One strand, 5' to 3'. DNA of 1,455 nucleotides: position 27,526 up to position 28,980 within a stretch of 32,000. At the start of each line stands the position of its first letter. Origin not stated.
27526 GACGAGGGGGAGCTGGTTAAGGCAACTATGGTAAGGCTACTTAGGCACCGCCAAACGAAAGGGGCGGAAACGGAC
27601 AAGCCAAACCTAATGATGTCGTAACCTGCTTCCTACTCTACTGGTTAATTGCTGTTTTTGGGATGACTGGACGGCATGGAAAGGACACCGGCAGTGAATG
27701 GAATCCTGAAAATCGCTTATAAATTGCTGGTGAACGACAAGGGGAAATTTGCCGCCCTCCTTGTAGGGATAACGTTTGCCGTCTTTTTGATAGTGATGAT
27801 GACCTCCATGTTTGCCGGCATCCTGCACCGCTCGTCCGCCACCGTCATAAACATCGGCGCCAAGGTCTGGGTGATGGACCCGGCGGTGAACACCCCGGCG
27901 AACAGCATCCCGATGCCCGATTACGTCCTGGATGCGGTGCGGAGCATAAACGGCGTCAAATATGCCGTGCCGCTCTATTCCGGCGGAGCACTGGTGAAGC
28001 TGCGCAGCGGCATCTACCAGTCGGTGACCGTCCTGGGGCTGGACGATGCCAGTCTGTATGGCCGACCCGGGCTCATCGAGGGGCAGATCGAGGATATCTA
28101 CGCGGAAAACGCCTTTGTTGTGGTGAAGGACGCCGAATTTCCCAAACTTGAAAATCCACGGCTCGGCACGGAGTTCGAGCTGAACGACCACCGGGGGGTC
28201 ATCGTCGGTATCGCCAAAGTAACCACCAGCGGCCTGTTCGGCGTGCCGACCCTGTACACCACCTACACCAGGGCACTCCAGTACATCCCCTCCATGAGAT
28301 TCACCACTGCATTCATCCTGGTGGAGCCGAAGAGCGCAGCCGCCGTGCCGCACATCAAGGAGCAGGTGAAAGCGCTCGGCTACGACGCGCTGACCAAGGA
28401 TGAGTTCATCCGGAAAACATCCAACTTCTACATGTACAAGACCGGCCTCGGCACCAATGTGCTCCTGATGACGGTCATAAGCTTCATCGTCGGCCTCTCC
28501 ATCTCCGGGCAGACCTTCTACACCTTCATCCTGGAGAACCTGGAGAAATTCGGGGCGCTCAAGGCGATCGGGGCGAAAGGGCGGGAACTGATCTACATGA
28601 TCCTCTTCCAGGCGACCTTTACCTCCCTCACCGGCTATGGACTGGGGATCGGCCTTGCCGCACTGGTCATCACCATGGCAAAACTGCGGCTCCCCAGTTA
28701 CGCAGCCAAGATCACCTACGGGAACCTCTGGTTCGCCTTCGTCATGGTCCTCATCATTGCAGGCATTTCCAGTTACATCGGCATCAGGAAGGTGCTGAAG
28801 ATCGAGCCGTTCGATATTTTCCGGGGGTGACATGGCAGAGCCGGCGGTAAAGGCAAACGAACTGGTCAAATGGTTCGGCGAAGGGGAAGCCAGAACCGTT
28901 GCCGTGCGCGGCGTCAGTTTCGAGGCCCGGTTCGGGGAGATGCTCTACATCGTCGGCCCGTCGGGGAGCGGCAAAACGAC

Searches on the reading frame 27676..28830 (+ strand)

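Call 57: search_protein_families(library=pfam, proteins=[window:27676-28830:+], max_evalue=0.00001)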
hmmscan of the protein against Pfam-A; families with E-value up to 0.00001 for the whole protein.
window:27676-28830:+ (384 aa): 2 families
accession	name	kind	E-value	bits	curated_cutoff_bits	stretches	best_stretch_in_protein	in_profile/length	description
PF02687.27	FtsX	-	1.2e-11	45.2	25.5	1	264-378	2-120/120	FtsX-like permease C-terminal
PF12704.14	MacB_PCD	-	3.3e-11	44.3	27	1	28-233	4-206/207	MacB-like periplasmic core domain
